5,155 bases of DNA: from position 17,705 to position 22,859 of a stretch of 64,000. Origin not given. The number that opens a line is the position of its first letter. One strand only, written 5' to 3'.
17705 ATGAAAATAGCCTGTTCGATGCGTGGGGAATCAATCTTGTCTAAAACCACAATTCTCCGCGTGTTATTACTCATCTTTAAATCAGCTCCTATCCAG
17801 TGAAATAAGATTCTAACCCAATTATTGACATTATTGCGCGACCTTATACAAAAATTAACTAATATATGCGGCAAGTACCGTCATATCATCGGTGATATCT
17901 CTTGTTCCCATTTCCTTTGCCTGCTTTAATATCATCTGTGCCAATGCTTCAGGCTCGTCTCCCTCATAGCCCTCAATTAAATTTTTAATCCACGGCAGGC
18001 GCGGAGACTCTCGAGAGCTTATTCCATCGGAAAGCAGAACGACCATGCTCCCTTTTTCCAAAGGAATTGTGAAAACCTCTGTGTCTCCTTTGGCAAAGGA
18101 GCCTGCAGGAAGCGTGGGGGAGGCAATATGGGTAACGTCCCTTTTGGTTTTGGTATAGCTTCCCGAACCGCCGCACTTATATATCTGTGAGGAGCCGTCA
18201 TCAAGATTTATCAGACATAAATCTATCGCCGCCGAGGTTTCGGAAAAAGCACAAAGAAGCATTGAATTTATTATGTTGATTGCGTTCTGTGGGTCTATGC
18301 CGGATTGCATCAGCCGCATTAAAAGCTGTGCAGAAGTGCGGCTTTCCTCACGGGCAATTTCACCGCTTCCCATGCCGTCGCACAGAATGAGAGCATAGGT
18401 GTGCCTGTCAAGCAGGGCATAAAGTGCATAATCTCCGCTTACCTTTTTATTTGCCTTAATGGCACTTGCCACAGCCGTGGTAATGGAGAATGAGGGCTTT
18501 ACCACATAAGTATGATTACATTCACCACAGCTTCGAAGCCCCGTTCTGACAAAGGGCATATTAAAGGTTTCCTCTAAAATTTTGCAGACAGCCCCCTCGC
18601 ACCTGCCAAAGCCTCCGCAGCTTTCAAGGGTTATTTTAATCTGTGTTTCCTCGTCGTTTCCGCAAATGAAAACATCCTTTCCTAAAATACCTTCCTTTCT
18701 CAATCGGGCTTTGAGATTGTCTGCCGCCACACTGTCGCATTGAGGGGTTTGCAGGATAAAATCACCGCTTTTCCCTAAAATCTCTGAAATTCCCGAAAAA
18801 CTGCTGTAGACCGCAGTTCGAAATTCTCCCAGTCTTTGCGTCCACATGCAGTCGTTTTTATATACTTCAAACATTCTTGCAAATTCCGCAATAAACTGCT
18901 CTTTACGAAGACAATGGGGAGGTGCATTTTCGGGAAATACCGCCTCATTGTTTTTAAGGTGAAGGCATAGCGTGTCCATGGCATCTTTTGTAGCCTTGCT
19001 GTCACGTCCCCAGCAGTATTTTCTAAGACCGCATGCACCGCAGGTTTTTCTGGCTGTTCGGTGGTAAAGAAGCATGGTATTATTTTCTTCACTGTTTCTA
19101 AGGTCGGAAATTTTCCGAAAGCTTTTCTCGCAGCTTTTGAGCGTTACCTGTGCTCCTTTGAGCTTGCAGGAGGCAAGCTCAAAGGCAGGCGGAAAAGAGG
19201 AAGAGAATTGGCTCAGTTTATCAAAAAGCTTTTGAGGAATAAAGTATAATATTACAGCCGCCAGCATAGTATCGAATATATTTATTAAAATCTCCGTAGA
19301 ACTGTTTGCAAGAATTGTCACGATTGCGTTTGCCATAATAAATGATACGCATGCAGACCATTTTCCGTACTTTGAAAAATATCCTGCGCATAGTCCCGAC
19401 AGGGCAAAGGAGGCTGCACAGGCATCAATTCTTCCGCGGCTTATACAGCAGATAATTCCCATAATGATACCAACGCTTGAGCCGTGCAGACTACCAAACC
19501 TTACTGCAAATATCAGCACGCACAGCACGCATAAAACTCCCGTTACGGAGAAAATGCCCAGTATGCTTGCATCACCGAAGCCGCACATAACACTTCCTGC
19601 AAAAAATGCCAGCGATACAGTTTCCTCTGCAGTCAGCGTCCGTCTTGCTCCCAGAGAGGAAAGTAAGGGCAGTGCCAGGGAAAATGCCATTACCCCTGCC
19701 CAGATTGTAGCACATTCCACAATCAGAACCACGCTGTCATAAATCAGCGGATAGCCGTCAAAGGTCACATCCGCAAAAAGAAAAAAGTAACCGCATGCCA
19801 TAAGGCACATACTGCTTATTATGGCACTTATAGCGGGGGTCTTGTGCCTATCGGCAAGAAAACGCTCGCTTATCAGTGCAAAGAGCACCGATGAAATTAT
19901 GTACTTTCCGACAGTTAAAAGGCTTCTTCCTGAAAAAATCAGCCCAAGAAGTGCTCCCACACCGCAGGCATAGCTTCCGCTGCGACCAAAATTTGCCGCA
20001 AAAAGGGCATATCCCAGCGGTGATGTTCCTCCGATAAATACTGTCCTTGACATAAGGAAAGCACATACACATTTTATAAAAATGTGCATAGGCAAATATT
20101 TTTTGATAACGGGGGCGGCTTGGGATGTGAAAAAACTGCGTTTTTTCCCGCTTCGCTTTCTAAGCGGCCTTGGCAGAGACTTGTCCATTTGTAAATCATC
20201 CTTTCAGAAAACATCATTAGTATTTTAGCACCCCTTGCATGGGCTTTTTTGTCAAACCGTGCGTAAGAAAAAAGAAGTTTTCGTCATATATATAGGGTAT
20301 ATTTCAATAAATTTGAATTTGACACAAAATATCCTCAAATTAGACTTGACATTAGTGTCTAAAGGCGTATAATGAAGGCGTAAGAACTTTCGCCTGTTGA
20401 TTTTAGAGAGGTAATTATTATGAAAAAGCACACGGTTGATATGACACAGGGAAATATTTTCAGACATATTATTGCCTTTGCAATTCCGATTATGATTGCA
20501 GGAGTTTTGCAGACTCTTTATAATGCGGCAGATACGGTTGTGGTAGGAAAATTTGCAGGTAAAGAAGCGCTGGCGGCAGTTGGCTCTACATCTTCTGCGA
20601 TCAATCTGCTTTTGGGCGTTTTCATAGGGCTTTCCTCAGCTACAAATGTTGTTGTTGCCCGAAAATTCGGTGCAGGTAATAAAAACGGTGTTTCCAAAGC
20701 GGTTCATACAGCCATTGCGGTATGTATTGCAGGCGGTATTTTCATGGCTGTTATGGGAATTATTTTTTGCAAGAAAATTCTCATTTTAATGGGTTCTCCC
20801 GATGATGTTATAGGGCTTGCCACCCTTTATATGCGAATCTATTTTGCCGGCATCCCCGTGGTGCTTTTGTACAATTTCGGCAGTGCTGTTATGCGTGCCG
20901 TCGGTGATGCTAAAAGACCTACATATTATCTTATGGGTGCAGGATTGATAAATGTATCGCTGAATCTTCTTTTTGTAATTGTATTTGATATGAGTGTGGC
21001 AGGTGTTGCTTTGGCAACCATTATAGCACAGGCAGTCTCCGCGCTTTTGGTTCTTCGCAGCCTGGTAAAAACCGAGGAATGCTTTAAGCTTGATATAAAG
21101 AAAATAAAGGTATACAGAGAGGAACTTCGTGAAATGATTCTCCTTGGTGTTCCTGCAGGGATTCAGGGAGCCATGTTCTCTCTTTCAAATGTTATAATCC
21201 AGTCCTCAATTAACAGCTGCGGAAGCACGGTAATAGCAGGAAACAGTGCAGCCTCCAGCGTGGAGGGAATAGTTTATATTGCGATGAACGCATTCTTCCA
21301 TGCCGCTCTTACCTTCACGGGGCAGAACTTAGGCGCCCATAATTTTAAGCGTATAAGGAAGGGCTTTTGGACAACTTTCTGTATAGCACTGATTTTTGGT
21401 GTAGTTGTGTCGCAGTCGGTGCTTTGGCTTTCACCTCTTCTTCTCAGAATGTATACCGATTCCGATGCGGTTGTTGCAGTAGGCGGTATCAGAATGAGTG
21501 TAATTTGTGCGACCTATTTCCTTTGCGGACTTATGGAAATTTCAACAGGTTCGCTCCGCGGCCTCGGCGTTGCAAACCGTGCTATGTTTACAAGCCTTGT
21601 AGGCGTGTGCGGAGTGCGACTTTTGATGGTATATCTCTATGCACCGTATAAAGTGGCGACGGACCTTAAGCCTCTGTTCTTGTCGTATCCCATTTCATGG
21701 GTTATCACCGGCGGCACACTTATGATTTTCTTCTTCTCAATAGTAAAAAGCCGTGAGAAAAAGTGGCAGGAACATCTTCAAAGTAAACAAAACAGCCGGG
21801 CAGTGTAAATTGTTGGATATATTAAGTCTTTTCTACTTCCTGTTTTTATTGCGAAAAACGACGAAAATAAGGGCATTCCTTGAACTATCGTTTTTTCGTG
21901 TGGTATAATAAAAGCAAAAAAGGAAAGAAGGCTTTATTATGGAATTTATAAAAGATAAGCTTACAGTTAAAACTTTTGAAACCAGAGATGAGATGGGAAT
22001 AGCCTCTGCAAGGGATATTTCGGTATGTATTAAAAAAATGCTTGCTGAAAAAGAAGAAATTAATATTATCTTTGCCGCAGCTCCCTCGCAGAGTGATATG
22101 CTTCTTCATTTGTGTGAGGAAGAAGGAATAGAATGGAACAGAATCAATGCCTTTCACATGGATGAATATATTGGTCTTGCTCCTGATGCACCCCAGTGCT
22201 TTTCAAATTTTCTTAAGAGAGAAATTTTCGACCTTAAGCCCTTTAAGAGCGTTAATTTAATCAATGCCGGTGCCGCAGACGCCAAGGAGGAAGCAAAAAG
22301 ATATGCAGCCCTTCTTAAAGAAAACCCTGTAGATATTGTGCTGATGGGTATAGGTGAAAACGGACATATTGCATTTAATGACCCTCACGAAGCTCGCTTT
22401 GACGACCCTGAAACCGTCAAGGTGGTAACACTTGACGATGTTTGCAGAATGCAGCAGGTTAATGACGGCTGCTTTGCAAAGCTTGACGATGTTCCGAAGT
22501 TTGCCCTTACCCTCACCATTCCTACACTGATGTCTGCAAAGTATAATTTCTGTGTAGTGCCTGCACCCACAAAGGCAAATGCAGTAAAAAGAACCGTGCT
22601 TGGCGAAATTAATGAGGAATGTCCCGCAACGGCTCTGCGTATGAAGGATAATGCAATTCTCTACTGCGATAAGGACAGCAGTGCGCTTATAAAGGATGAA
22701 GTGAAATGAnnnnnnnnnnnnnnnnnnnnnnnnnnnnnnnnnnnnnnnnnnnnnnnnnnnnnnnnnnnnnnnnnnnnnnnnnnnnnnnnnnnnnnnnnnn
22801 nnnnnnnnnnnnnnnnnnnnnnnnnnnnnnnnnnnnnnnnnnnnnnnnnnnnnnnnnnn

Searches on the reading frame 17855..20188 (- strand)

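Call 58: search_protein_families(library=pfam, proteins=[window:17855-20188:-], max_evalue=0.00001)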
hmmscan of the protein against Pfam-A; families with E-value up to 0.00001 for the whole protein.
window:17855-20188:- (777 aa): 2 families
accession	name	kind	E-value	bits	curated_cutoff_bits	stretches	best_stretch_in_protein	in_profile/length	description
PF19732.4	SpoIIE_N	-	1.1e-42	146.9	27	2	27-328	32-328/605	Stage II sporulation protein E N-terminal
PF07228.17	SpoIIE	-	5.1e-21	75.9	25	1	595-774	2-189/192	Stage II sporulation protein E (SpoIIE)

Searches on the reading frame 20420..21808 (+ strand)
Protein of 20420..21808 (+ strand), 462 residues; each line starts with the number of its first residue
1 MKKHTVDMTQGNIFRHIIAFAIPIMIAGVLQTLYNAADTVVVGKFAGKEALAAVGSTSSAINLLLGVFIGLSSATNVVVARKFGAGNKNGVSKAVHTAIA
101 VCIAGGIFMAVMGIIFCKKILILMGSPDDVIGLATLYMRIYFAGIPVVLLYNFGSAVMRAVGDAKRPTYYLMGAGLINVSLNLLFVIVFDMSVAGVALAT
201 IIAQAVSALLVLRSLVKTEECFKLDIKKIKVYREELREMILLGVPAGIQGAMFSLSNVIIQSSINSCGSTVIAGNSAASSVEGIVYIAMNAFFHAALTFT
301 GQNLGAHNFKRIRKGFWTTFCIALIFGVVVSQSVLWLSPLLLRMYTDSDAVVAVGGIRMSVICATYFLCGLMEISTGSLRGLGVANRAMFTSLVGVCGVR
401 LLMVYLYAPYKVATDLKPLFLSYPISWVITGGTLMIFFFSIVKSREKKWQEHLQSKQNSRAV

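Call 58: search_protein_families(library=pfam, proteins=[window:20420-21808:+], max_evalue=0.00001)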
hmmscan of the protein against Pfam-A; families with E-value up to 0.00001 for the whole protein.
window:20420-21808:+ (462 aa): 1 family
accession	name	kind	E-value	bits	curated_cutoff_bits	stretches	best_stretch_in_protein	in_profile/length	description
PF01554.23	MatE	-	1.7e-52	177.8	24.9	2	23-183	1-160/161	MatE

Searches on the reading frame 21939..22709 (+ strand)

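Call 58: search_protein_families(library=pfam, proteins=[window:21939-22709:+], max_evalue=0.00001)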
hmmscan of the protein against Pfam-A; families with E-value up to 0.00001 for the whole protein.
window:21939-22709:+ (256 aa): 1 family
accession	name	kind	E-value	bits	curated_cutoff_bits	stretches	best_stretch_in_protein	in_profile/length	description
PF01182.26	Glucosamine_iso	-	1.4e-17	64.8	27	1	15-238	2-221/225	Glucosamine-6-phosphate isomerases/6-phosphogluconolactonase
